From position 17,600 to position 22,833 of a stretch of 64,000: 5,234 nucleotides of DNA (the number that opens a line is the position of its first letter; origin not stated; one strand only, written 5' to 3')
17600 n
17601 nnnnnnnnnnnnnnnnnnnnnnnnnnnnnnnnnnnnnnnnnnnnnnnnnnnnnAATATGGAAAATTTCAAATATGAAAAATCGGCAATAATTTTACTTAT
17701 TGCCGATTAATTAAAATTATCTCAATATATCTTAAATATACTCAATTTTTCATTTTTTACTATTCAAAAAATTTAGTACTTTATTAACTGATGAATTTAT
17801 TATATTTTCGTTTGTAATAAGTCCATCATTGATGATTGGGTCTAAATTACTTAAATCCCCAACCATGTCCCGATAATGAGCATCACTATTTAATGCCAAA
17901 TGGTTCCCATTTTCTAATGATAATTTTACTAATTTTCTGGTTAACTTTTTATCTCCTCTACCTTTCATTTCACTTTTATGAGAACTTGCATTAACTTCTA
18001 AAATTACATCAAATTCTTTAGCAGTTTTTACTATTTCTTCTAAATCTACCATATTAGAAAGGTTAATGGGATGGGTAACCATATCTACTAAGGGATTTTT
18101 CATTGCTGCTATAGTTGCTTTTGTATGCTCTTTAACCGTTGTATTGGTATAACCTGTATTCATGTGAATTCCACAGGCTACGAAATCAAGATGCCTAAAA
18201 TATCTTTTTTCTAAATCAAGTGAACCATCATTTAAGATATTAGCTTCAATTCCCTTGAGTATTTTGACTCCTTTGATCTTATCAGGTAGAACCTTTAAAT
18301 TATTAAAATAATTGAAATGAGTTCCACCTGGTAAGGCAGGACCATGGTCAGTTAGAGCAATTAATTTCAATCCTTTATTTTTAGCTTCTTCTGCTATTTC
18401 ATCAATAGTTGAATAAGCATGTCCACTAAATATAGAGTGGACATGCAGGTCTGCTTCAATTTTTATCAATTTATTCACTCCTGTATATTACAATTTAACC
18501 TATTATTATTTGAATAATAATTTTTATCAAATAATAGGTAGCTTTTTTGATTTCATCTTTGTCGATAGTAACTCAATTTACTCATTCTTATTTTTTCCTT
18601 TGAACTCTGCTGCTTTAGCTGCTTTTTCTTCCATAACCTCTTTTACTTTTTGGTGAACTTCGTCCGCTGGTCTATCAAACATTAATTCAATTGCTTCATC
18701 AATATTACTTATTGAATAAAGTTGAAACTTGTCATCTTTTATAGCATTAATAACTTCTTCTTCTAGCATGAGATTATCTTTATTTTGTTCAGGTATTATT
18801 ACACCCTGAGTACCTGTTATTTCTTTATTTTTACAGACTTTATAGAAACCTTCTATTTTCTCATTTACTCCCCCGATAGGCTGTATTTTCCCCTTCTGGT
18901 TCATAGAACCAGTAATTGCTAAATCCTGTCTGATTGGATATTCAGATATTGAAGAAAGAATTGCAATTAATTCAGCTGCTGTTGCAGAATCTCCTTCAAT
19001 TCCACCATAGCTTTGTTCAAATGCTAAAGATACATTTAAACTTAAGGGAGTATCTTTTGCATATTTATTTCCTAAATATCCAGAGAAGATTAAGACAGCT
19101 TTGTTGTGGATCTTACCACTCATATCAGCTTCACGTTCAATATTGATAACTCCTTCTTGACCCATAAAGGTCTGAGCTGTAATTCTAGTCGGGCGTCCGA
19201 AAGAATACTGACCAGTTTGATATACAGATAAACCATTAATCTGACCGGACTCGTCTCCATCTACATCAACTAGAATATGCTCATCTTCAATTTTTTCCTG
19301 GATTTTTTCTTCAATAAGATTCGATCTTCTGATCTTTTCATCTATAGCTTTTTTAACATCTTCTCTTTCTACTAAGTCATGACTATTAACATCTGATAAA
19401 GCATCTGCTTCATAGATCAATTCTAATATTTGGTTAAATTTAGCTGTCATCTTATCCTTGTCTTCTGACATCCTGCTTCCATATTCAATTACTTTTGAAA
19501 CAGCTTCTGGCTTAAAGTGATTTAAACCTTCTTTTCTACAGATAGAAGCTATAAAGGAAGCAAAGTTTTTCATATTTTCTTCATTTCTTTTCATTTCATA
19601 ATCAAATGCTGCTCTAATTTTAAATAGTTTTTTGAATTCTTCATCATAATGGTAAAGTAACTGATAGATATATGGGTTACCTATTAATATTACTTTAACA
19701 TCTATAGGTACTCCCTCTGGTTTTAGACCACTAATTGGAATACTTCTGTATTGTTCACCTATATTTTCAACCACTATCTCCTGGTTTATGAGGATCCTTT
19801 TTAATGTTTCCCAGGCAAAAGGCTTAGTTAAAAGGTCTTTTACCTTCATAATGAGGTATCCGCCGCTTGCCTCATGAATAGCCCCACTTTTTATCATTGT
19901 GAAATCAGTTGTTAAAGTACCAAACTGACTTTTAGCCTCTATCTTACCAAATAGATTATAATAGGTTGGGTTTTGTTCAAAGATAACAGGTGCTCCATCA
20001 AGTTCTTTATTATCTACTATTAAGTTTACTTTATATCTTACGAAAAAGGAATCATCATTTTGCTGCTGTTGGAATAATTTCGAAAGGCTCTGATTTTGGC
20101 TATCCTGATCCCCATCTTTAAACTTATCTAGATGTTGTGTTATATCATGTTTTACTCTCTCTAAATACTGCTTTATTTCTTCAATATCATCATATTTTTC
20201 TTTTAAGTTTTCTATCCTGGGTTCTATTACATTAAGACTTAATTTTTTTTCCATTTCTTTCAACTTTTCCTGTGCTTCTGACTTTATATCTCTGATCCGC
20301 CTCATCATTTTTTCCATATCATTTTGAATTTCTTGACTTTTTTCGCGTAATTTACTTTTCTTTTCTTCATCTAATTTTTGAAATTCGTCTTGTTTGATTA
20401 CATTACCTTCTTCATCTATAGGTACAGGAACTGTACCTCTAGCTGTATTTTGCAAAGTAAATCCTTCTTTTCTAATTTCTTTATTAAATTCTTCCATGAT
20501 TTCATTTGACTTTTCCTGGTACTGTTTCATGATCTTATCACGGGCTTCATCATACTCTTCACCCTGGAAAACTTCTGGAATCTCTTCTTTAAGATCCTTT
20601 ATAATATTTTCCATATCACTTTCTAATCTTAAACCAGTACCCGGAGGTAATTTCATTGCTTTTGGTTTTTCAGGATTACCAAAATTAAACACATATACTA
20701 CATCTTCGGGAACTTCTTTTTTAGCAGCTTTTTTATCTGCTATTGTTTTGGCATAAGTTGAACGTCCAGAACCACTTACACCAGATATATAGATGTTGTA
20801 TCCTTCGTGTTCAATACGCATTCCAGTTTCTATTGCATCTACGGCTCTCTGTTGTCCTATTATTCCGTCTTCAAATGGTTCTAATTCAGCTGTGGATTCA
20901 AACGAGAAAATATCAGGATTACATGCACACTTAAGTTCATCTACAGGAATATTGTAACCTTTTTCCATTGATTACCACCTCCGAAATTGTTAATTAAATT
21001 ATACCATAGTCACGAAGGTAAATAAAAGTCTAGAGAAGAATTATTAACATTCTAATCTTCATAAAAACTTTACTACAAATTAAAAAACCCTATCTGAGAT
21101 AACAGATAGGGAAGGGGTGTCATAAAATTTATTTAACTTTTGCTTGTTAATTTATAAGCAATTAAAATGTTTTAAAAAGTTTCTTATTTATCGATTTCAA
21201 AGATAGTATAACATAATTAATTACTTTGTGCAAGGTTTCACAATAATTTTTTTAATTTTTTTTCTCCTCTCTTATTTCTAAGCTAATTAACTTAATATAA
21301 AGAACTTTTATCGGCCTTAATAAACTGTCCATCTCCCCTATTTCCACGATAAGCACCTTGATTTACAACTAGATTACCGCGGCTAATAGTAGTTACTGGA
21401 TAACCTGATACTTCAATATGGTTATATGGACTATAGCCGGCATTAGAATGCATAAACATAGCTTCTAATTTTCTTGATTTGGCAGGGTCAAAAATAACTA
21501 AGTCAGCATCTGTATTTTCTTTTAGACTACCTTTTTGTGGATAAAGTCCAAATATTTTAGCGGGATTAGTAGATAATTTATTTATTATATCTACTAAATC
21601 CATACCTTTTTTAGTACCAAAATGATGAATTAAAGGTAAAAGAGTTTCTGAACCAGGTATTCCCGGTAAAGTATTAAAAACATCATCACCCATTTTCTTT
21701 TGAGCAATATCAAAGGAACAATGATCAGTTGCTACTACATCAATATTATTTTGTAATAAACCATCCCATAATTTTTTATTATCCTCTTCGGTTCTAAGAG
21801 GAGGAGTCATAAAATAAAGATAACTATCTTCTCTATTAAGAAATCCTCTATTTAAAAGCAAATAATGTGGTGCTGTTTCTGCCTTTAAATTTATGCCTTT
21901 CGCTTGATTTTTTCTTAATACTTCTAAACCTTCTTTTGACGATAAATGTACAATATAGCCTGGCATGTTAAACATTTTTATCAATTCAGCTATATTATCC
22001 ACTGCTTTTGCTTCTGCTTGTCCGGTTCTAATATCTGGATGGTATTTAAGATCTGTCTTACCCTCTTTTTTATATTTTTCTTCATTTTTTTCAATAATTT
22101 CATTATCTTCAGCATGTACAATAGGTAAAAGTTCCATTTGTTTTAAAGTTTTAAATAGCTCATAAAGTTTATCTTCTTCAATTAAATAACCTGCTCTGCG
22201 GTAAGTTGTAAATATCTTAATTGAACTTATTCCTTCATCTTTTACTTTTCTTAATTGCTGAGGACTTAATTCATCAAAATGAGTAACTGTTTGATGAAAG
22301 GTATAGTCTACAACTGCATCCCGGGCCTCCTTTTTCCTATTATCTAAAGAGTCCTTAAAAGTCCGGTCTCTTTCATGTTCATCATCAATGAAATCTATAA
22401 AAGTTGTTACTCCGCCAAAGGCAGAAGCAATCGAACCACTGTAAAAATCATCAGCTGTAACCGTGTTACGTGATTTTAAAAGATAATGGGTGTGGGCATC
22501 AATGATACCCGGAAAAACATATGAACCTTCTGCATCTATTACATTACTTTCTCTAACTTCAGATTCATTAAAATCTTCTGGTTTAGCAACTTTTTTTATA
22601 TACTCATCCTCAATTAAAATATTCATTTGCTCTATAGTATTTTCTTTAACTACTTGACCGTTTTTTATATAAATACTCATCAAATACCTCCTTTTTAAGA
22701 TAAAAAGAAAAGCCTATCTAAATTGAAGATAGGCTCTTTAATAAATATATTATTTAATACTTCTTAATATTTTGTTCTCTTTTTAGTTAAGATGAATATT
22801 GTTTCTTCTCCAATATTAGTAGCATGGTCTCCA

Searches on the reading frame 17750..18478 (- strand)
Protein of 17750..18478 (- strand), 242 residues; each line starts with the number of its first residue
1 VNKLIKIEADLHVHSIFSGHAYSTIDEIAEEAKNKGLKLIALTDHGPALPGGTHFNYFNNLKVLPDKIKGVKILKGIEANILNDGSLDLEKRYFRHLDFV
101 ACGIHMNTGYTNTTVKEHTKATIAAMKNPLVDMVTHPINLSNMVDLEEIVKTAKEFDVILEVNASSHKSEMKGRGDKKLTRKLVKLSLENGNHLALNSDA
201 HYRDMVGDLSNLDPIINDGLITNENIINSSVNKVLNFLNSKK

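Call 14: search_protein_families(library=ncbifam, proteins=[window:17750-18478:-], max_evalue=1e-15)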
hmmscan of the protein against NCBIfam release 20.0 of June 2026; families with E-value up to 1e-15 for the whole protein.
window:17750-18478:- (242 aa): 4 families
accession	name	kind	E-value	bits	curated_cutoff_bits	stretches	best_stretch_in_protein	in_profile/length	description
NF006702.0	PRK09248.1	domain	4.9e-73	245.6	264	1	6-241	2-235/246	PHP domain-containing protein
NF006375.0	PRK08609.1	equivalog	1.3e-29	103.3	426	1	4-241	332-570/571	DNA polymerase/3'-5' exonuclease PolX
NF005928.0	PRK07945.1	equivalog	1.3e-20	74.1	250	1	7-203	98-298/337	PHP domain-containing protein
NF006251.0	PRK08392.1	equivalog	4e-19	68.9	212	1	9-211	2-195/216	hypothetical protein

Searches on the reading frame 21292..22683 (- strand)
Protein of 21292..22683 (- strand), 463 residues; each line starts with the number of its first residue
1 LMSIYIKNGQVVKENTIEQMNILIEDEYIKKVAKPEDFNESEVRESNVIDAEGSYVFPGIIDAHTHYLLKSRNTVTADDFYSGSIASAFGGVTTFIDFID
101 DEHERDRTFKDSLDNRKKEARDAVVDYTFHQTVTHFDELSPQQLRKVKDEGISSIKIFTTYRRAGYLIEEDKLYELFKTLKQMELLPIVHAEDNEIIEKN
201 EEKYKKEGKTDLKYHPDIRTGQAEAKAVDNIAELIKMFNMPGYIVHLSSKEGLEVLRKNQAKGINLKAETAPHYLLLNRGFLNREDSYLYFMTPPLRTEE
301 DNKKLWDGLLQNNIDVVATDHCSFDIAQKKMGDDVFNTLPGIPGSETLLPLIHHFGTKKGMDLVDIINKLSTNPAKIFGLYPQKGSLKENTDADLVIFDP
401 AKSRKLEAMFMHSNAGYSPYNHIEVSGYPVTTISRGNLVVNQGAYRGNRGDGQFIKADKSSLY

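Call 14: search_protein_families(library=ncbifam, proteins=[window:21292-22683:-], max_evalue=1e-15)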
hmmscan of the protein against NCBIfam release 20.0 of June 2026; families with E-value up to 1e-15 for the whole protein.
window:21292-22683:- (463 aa): 30 families (the best 25 are shown)
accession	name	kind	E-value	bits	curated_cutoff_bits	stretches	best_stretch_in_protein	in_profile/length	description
TIGR02033.1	D-hydantoinase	equivalog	6.4e-117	391.3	393.25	1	4-456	1-453/454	dihydropyrimidinase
NF009941.0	PRK13404.1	subfamily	5.2e-94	315.6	647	1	5-459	7-463/478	dihydropyrimidinase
NF002668.0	PRK02382.1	equivalog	1e-82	278.2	452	1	1-459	3-430/436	dihydroorotase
NF058539.1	ergo_uti2_ErtD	equivalog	1.2e-74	251.9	650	1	7-457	6-447/449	hydantoin-5-propionate amidohydrolase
NF004839.0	PRK06189.1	equivalog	3.1e-73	246.9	631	1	4-457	5-447/451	allantoinase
TIGR00857.1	pyrC_multi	subfamily_domain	6.4e-71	239.5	279.05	1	16-442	2-411/412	dihydroorotase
TIGR03178.1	allantoinase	equivalog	9.6e-69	232.3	357.85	1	5-456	3-440/441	allantoinase AllB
NF058538.1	ergo_util_ErtD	equivalog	8.9e-68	229.1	600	1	8-456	6-445/446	hydantoin-5-propionate amidohydrolase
NF005751.0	PRK07575.1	equivalog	1.4e-66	224.8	529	1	1-447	2-427/440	dihydroorotase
NF006688.0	PRK09236.1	equivalog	7.4e-61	206.3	535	1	1-448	1-434/444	dihydroorotase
NF006837.0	PRK09357.1-2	equivalog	3.4e-58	197.2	575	1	2-443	1-425/428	dihydroorotase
NF006559.0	PRK09060.1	equivalog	7.5e-58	195.9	482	1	4-448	7-430/444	dihydroorotase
NF003271.0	PRK04250.1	equivalog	3.3e-50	170.9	405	1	7-449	6-397/407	dihydroorotase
NF006839.0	PRK09357.1-4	equivalog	8.8e-50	169.5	576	1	4-441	2-421/422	dihydroorotase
NF005960.0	PRK08044.1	equivalog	2.8e-48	164.8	688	1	4-457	5-450/453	allantoinase AllB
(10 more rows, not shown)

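Call 62: search_protein_families(library=pfam, proteins=[window:21292-22683:-], max_evalue=0.00001)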
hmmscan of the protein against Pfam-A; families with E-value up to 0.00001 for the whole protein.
window:21292-22683:- (463 aa): 2 families
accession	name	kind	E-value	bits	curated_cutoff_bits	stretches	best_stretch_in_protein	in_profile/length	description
PF01979.26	Amidohydro_1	-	1.1e-22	81.2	25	1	55-439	1-345/345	Amidohydrolase family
PF07969.17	Amidohydro_3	-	1.9e-12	47.9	29.7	0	48-91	2-47/472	Amidohydrolase family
